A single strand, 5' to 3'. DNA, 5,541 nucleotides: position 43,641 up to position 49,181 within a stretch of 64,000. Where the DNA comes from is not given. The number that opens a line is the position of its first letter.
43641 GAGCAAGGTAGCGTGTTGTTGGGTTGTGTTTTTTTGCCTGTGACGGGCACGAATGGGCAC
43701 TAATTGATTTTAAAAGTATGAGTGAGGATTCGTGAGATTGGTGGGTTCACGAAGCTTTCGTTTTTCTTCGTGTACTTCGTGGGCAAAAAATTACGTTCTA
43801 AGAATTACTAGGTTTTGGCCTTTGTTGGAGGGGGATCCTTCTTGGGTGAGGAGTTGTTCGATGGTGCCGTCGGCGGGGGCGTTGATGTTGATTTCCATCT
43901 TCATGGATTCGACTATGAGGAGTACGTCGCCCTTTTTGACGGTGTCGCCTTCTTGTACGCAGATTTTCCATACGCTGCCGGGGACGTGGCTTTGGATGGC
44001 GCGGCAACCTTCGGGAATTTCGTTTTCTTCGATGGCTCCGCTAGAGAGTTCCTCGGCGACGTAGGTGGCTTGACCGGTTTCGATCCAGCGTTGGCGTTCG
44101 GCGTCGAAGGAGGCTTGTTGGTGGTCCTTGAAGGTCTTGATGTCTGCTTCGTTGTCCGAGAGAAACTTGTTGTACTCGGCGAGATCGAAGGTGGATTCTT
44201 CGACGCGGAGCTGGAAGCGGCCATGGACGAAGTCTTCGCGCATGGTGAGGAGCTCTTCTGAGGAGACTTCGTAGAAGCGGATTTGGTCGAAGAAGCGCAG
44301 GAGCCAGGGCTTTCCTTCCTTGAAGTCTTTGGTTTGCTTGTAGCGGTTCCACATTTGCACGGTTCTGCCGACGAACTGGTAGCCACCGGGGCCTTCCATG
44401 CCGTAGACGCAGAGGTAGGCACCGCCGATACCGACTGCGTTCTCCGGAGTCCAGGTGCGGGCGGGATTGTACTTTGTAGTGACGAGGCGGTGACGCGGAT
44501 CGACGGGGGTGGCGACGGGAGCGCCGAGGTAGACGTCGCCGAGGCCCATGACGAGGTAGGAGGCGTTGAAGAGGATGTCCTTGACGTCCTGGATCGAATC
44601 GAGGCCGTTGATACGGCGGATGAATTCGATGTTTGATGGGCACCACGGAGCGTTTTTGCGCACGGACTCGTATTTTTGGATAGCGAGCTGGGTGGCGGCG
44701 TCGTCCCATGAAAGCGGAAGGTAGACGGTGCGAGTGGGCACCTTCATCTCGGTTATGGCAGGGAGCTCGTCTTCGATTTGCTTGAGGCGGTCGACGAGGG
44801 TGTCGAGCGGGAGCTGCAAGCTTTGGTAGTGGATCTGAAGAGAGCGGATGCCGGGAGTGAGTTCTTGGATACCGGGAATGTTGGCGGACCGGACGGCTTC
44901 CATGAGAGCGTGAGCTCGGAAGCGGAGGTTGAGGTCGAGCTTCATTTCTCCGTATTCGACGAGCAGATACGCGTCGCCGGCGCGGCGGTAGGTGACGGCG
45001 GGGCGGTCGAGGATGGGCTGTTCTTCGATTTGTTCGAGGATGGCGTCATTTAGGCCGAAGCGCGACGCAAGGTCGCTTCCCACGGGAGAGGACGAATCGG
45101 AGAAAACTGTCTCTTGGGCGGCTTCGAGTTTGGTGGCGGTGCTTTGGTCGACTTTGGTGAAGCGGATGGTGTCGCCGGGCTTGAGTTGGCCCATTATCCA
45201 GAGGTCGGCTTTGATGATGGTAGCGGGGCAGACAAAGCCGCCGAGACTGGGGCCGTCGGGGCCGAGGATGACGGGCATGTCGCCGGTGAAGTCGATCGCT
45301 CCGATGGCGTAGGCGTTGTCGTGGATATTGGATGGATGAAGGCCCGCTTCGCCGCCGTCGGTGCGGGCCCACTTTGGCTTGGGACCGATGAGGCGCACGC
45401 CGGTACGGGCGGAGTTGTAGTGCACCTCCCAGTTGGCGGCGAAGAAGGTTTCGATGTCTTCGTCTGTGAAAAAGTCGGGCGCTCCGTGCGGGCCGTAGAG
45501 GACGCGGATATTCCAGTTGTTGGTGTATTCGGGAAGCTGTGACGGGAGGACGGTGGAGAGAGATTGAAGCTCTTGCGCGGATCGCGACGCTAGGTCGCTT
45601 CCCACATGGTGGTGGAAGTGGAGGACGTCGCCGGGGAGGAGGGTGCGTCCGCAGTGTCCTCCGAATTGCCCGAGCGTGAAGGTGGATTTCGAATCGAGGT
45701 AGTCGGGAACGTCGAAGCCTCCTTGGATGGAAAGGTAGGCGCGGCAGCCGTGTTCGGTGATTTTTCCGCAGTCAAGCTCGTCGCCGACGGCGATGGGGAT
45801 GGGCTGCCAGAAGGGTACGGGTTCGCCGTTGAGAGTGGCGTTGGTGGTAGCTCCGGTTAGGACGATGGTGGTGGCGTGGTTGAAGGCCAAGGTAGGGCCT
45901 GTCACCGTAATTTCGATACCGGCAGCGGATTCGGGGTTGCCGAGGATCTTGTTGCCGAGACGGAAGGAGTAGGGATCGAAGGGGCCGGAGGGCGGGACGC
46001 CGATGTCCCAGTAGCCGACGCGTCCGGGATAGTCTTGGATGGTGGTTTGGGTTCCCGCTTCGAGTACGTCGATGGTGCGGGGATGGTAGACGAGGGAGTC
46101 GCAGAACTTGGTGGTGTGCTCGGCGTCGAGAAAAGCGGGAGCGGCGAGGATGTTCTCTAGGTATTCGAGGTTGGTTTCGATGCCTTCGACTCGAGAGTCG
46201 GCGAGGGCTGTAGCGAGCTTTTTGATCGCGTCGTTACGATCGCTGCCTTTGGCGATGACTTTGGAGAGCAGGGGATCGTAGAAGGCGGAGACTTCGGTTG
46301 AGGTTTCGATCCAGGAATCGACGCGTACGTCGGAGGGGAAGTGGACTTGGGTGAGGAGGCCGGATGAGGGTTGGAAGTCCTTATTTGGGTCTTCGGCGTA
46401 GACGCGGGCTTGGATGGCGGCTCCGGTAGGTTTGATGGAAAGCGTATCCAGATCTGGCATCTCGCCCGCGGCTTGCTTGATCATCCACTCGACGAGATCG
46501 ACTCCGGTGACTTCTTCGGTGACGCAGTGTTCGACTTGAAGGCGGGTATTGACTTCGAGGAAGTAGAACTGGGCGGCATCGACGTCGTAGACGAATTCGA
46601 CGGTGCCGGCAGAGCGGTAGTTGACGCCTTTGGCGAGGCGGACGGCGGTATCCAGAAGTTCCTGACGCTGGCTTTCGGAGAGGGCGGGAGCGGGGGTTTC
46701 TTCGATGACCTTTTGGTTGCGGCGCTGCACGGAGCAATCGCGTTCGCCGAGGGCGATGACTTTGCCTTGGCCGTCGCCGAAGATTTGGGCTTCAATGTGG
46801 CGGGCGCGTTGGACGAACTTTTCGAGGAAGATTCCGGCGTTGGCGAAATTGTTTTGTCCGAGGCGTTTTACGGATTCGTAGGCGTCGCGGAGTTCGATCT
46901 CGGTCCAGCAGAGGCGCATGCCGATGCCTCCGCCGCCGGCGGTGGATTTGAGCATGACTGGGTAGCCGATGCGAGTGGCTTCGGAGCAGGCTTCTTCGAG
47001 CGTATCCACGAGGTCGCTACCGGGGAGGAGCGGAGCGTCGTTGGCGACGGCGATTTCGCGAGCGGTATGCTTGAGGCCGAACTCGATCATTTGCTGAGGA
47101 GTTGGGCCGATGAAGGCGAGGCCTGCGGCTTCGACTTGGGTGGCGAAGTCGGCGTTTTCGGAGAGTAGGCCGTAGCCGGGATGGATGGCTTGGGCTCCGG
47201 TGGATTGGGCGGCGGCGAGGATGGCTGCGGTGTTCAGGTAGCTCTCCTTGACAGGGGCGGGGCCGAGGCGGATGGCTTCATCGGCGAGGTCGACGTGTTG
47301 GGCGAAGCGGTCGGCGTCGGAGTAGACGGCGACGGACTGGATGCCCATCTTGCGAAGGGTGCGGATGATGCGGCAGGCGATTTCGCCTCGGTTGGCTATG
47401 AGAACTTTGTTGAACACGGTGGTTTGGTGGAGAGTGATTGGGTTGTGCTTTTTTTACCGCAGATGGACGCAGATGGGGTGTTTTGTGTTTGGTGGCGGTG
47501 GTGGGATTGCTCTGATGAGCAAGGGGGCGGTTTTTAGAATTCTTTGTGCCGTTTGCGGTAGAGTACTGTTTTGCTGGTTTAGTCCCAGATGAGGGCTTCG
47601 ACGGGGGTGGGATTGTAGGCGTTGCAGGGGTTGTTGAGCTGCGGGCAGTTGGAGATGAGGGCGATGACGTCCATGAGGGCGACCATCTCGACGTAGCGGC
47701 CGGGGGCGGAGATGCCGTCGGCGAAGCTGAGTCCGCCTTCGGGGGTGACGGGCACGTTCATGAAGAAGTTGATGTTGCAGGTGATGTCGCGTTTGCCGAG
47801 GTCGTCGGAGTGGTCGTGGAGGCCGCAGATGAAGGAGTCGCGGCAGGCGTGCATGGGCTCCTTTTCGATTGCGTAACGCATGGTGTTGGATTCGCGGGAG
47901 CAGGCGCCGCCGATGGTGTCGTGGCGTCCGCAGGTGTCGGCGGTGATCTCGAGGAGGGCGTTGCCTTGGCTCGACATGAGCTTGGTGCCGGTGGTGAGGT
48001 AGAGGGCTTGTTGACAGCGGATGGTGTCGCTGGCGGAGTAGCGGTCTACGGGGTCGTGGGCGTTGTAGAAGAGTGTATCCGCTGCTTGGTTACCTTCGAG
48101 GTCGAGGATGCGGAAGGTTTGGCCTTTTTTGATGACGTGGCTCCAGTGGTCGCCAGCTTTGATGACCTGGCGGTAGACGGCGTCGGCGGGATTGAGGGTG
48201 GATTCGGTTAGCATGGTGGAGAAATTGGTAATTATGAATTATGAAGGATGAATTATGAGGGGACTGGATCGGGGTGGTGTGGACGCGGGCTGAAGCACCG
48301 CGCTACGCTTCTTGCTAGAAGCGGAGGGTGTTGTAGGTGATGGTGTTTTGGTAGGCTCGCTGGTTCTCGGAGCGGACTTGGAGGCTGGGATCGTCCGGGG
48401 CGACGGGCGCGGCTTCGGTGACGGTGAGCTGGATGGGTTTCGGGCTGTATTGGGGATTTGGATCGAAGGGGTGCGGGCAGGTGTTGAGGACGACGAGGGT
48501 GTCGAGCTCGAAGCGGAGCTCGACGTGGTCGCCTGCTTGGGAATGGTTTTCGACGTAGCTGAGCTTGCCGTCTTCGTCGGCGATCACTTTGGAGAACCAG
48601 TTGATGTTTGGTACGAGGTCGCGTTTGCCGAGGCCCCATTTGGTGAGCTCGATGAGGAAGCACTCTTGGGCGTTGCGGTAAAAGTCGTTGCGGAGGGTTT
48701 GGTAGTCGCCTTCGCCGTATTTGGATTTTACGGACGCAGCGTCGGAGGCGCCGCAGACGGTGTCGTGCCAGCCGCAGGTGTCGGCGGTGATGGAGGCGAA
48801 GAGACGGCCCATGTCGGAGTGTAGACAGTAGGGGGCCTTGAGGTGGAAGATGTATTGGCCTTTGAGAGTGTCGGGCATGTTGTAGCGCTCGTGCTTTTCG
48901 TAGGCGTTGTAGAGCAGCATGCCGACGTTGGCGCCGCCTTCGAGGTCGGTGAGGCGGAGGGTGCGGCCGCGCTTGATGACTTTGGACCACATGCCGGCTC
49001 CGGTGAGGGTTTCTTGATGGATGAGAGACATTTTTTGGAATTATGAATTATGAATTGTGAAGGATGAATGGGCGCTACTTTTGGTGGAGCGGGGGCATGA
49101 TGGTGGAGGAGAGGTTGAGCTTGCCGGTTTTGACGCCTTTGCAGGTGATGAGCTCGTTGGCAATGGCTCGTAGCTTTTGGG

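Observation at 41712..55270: Urea/guanidine-carboxylase nitrogen-scavenging locus with extra enzymes, a protein regulator and no recognisable riboswitch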

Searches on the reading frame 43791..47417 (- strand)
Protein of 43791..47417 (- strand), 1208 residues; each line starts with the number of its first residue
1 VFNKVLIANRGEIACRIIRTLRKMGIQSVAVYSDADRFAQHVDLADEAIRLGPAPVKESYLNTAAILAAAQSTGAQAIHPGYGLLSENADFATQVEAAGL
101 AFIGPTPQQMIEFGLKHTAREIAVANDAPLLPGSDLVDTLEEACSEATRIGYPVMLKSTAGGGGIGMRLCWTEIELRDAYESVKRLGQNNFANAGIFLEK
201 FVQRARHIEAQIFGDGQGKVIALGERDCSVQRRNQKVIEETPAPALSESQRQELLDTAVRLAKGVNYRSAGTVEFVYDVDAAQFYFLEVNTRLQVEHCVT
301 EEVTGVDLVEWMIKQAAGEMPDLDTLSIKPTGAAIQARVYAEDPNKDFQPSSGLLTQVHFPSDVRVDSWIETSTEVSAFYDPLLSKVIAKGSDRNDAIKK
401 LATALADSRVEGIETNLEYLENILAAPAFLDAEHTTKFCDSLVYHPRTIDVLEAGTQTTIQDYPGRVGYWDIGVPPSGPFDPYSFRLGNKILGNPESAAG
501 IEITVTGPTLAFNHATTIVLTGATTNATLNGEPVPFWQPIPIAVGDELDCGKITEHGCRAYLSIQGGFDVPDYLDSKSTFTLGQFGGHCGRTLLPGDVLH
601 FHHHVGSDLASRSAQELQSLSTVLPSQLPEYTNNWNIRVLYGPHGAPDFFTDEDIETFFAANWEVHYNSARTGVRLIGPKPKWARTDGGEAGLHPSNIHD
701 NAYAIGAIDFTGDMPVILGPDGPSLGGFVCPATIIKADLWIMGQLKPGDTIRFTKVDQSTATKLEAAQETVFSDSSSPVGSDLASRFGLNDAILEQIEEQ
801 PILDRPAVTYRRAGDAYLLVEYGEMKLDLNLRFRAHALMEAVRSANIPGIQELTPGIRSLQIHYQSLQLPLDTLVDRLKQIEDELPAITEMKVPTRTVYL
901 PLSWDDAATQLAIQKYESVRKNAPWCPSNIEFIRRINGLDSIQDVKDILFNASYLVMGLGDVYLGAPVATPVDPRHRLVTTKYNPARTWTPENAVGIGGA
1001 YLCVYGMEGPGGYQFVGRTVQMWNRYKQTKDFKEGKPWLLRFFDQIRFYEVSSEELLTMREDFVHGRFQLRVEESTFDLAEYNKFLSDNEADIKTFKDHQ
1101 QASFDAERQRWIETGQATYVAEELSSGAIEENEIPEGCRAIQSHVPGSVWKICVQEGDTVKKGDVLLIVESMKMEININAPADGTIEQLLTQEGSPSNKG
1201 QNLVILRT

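Call 4: search_protein_families(library=pfam, proteins=[window:43791-47417:-])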
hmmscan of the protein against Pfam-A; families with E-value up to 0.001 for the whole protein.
window:43791-47417:- (1208 aa): 9 families
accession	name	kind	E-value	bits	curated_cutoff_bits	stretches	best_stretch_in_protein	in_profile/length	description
PF02626.20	CT_A_B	-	2.8e-95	319.3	25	1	472-754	1-260/261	Carboxyltransferase domain, subdomain A and B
PF02786.22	CPSase_L_D2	-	5.7e-65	219.2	19.8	1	116-319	2-206/211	Carbamoyl-phosphate synthase L chain, ATP binding domain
PF00289.28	Biotin_carb_N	-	3.2e-44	150.3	25.5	1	1-110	1-110/110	Biotin carboxylase, N-terminal domain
PF02682.21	CT_C_D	-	1.2e-42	146.3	22.1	1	809-1029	2-198/202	Carboxyltransferase domain, subdomain C and D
PF02785.25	Biotin_carb_C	-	4e-34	117.4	32.4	1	336-440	1-107/108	Biotin carboxylase C-terminal domain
PF00364.28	Biotin_lipoyl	-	1.3e-16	60.6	22.1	1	1147-1206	15-73/73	Biotin-requiring enzyme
PF07478.18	Dala_Dala_lig_C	-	2.1e-09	37.6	24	1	141-291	26-174/204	D-ala D-ala ligase C-terminus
PF13533.13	Biotin_lipoyl_2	-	2.4e-09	37.2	29.8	1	1140-1169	2-31/32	Biotin-lipoyl like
PF02222.28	ATP-grasp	-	0.00094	19.3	27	0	135-291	14-161/179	ATP-grasp domain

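Call 5: search_protein_families(library=ncbifam, proteins=[window:43791-47417:-])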
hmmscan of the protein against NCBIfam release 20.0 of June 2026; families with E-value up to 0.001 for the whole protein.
window:43791-47417:- (1208 aa): 42 families (the best 25 are shown)
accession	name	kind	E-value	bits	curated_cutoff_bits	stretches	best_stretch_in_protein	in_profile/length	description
TIGR02712.1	urea_carbox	equivalog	0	1908.5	1303.85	1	2-1206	1-1200/1201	urea carboxylase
NF009554.0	PRK12999.1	equivalog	1.6e-167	559.5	965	2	1-441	4-454/1147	pyruvate carboxylase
NF006367.0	PRK08591.1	subfamily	3.7e-161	536.8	597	1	1-442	1-444/451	acetyl-CoA carboxylase biotin carboxylase subunit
TIGR00514.1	accC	equivalog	2.5e-153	511.1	626.5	1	1-441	1-443/449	acetyl-CoA carboxylase biotin carboxylase subunit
NF009471.0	PRK12833.1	equivalog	6.6e-152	506.3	686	1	3-443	6-448/467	acetyl-CoA carboxylase biotin carboxylase subunit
TIGR01235.1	pyruv_carbox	equivalog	5.6e-151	504.3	1114.45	2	4-441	1-450/1143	pyruvate carboxylase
NF006406.0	PRK08654.1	equivalog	1.4e-150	502.1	739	1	1-441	1-442/499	acetyl-CoA carboxylase biotin carboxylase subunit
NF004085.0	PRK05586.1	equivalog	6.3e-145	483.5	723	1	1-441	1-443/448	acetyl-CoA carboxylase biotin carboxylase subunit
NF005525.0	PRK07178.1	equivalog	9.1e-138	459.8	768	1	1-441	1-441/471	acetyl-CoA carboxylase biotin carboxylase subunit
NF006286.0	PRK08462.1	equivalog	3.2e-133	444.8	740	1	3-440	5-442/445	acetyl-CoA carboxylase biotin carboxylase subunit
NF006287.0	PRK08463.1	equivalog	2.4e-132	442.1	775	1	1-439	1-441/479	acetyl-CoA carboxylase subunit A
TIGR00724.1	urea_amlyse_rel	domain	1.3e-88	297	230.2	1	448-772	1-304/315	5-oxoprolinase/urea amidolyase family protein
NF045499.1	PxpC_5OPro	equivalog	4.9e-41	141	500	1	450-772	3-299/306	5-oxoprolinase subunit PxpC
TIGR01108.1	oadA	equivalog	6.3e-17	61.3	756.5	1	1109-1202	489-581/582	sodium-extruding oxaloacetate decarboxylase subunit alpha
NF006079.0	PRK08225.1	equivalog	6.7e-17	61.3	95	1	1141-1206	4-69/70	acetyl-CoA carboxylase biotin carboxyl carrier protein subunit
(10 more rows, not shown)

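Call 37: search_solved_structures(query=window:43791-47417:-, max_evalue=1e-50, show_alignments=0)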
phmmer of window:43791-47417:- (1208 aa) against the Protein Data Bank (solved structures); distinct sequences matched with E-value up to 1e-50: 76 (the best 60 are shown).
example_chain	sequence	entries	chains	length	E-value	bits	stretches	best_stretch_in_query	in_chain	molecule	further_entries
3va7_A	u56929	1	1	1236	0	1201.9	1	2-1201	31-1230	KLLA0E08119p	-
5i8i_A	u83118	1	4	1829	0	1200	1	2-1201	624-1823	Urea Amidolyase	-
6ybp_G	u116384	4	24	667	6.3e-134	451.3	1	1-439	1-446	Propionyl-CoA carboxylase alpha subunit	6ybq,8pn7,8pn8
8j4z_E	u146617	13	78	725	1.5e-133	450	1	3-438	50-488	Methylcrotonoyl-CoA carboxylase subunit alpha, mitochondrial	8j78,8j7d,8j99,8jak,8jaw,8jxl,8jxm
9tps_G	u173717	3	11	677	1.1e-132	447.2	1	1-441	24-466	Biotin carboxylase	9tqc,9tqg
3n6r_A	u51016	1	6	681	3.6e-130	438.8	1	1-364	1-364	Propionyl-CoA carboxylase, alpha subunit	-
3u9s_A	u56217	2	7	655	1.4e-129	436.9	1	3-449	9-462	Methylcrotonyl-CoA carboxylase, alpha-subunit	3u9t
9yx0_D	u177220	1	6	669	7.9e-128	431.1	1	2-426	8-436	biotin carboxylase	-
9wkr_A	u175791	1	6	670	1.4e-127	430.3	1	2-441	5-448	Propionyl-CoA carboxylase alpha chain, mitochondrial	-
7ybu_A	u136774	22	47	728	2e-127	429.8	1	2-441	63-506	Propionyl-CoA carboxylase alpha chain, mitochondrial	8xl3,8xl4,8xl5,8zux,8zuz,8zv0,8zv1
8zuy_A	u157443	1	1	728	2.5e-126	426.1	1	2-441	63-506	Propionyl-CoA carboxylase alpha chain, mitochondrial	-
2vpq_A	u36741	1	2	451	3.3e-120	405.8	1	3-440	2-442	ACETYL-COA CARBOXYLASE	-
5mlk_A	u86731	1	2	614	1.3e-116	393.9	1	3-431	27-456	Acetyl-COA carboxylase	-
8rth_A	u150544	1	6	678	1.6e-116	393.7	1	2-441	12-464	3-methylcrotonyl-CoA carboxylase, putative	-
2c00_A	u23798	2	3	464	3.9e-116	392.4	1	1-430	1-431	BIOTIN CARBOXYLASE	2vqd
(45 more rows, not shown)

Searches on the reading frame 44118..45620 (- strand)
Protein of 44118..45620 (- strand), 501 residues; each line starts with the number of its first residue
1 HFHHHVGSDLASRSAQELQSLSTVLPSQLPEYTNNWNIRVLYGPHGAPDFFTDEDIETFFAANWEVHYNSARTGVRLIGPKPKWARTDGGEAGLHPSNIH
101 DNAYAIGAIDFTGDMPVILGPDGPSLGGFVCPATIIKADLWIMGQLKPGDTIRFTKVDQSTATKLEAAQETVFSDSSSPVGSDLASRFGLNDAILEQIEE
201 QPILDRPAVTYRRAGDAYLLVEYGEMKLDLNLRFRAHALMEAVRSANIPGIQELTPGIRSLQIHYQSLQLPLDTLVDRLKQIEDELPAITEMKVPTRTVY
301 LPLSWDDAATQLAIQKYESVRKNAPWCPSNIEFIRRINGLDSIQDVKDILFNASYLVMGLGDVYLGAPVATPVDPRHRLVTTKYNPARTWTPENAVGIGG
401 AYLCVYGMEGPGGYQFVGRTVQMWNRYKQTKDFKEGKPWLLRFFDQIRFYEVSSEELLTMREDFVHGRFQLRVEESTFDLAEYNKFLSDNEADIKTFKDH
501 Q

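Call 39: search_solved_structures(query=window:44118-45620:-, max_evalue=1e-30, show_alignments=2)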
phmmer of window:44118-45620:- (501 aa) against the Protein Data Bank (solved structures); distinct sequences matched with E-value up to 1e-30: 2.
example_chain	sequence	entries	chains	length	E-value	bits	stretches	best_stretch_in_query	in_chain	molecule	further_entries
3va7_A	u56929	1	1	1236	3.6e-136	458.1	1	28-499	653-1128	KLLA0E08119p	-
5i8i_A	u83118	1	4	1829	8e-136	457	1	28-499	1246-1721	Urea Amidolyase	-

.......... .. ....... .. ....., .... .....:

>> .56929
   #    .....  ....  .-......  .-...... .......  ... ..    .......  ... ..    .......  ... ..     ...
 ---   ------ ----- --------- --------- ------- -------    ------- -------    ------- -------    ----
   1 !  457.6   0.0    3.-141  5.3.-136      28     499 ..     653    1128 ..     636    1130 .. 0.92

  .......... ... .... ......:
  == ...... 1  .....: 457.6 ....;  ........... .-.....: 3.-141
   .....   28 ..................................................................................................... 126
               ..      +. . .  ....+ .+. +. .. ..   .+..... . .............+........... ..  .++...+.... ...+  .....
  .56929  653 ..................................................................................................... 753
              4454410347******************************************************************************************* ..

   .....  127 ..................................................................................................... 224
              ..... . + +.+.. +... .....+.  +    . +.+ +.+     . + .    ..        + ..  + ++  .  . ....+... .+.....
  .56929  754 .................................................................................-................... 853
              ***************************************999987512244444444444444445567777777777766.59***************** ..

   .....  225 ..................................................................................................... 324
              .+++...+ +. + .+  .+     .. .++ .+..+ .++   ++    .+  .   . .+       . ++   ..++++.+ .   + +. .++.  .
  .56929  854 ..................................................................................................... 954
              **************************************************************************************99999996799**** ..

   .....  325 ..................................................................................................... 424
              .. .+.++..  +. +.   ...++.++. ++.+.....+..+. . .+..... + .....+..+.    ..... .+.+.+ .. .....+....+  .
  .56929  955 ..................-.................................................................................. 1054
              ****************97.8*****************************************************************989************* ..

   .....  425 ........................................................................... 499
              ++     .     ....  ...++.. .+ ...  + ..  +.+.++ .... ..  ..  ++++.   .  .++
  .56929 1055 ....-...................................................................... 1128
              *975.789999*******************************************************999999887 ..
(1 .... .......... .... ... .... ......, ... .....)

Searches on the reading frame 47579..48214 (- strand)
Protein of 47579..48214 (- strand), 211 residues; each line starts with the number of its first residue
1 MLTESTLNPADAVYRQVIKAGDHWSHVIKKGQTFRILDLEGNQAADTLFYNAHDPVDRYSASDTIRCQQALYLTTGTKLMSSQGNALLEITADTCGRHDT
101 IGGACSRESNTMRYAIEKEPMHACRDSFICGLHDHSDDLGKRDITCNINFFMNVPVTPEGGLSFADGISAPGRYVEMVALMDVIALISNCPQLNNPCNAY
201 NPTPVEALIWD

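Call 4: search_protein_families(library=pfam, proteins=[window:47579-48214:-])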
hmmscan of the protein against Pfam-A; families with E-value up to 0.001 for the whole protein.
window:47579-48214:- (211 aa): 1 family
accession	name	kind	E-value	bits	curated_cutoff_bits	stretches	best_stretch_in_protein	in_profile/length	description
PF09347.15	DUF1989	-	6e-67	224.9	27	1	17-184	2-168/168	Domain of unknown function (DUF1989)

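Call 5: search_protein_families(library=ncbifam, proteins=[window:47579-48214:-])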
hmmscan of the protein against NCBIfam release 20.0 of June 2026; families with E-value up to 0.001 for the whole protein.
window:47579-48214:- (211 aa): 3 families
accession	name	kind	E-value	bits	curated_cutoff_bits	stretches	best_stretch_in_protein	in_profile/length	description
TIGR03424.1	urea_degr_1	equivalog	2.1e-98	327.8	284.7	1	12-210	2-198/198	urea amidolyase associated protein UAAP2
TIGR03425.1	urea_degr_2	hypoth_equivalog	2.8e-51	174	205.95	1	13-210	2-203/233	urea amidolyase associated protein UAAP1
NF053776.1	TmaoDeMthMsil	equivalog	6.7e-23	81.1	1100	1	12-209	163-361/763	trimethylamine N-oxide demethylase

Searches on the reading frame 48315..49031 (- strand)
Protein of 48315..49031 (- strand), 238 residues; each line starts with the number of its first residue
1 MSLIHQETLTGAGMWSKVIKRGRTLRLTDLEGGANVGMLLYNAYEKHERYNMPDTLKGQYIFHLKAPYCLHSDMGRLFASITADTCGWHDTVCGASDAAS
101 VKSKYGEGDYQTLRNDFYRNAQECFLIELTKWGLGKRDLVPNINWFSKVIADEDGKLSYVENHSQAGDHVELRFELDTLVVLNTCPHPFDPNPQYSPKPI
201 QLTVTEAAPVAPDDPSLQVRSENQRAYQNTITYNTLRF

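Call 4: search_protein_families(library=pfam, proteins=[window:48315-49031:-])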
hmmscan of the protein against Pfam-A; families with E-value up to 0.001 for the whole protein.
window:48315-49031:- (238 aa): 1 family
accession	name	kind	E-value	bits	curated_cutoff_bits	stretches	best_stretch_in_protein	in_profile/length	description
PF09347.15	DUF1989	-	1.6e-59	200.8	27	1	8-179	2-168/168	Domain of unknown function (DUF1989)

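Call 5: search_protein_families(library=ncbifam, proteins=[window:48315-49031:-])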
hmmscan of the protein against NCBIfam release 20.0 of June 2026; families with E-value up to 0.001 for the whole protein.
window:48315-49031:- (238 aa): 3 families
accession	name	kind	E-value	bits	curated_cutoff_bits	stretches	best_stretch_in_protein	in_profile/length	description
TIGR03425.1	urea_degr_2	hypoth_equivalog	1.5e-100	335.2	205.95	1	3-233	1-231/233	urea amidolyase associated protein UAAP1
TIGR03424.1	urea_degr_1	equivalog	4.2e-45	153.8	284.7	1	3-204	2-197/198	urea amidolyase associated protein UAAP2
NF053776.1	TmaoDeMthMsil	equivalog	1.6e-11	43.4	1100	1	79-207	245-364/763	trimethylamine N-oxide demethylase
